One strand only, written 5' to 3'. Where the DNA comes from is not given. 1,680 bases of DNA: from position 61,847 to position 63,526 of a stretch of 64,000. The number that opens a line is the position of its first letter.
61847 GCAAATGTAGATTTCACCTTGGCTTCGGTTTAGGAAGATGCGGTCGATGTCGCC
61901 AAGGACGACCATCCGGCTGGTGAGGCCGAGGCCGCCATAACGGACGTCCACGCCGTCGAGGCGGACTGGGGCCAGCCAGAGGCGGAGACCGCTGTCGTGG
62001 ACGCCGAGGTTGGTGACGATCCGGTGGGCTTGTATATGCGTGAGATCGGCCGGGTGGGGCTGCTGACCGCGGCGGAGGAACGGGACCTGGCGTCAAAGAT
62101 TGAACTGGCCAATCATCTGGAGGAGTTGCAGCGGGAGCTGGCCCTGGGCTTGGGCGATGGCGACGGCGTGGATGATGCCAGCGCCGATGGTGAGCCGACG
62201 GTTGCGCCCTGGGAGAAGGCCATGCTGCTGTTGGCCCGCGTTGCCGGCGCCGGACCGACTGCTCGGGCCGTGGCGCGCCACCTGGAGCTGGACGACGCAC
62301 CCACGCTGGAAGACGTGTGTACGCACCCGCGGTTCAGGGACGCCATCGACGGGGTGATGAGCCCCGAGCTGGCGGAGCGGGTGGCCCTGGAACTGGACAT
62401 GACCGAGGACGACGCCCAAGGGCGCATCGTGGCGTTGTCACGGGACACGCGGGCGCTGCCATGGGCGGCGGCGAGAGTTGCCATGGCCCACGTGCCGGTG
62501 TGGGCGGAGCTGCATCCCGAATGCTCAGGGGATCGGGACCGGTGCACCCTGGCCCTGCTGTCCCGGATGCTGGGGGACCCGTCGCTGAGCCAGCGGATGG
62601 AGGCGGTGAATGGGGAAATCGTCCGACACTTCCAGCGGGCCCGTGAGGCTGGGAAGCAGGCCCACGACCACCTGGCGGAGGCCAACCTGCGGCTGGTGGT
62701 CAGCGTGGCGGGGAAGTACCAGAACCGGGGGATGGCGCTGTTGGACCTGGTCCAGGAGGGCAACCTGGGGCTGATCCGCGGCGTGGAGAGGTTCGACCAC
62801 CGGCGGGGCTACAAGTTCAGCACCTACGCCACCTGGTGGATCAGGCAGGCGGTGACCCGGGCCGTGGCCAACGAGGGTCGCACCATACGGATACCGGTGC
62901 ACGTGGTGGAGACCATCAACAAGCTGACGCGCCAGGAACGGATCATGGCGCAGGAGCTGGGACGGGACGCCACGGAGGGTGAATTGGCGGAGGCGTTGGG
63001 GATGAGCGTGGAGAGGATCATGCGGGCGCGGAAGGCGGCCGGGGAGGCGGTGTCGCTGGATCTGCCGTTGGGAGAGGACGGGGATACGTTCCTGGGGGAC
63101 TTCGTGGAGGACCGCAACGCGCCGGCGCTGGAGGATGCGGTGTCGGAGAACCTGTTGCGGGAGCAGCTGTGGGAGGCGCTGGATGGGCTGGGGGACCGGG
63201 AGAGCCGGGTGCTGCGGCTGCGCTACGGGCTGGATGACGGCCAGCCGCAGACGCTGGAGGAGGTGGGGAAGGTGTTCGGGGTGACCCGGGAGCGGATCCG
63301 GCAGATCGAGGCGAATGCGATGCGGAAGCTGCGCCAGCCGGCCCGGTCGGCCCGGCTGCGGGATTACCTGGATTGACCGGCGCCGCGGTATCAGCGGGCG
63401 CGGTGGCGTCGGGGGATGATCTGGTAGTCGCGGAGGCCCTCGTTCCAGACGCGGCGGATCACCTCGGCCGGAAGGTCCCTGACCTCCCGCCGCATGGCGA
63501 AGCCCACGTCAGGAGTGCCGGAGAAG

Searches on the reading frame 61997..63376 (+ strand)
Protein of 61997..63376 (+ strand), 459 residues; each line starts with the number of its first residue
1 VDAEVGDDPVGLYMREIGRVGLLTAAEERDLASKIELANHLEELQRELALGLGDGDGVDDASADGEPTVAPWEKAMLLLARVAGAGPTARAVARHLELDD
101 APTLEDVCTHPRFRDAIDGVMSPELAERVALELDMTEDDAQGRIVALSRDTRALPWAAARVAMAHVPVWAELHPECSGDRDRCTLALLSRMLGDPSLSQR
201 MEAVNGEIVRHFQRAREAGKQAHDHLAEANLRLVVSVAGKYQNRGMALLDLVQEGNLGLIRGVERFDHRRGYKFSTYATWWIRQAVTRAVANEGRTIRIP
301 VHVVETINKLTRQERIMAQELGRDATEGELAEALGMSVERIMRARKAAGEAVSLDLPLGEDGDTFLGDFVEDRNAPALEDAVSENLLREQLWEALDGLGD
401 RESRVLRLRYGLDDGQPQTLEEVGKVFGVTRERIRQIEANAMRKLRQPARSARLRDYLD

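Call 74: search_protein_families(library=pfam, proteins=[window:61997-63376:+], max_evalue=0.0001)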
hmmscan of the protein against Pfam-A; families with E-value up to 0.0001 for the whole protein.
window:61997-63376:+ (459 aa): 4 families
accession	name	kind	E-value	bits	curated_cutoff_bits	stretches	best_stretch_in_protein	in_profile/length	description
PF04542.20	Sigma70_r2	-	1.5e-21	76.4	24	1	226-295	1-70/71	Sigma-70 region 2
PF04545.22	Sigma70_r4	-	2e-21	75.7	24.1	1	394-447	1-50/50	Sigma-70, region 4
PF04539.22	Sigma70_r3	-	2.2e-21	76.2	25.3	1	305-380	1-76/78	Sigma-70 region 3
PF00140.25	Sigma70_r1_2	-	9.9e-11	41.9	22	1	8-36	1-29/34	Sigma-70 factor, region 1.2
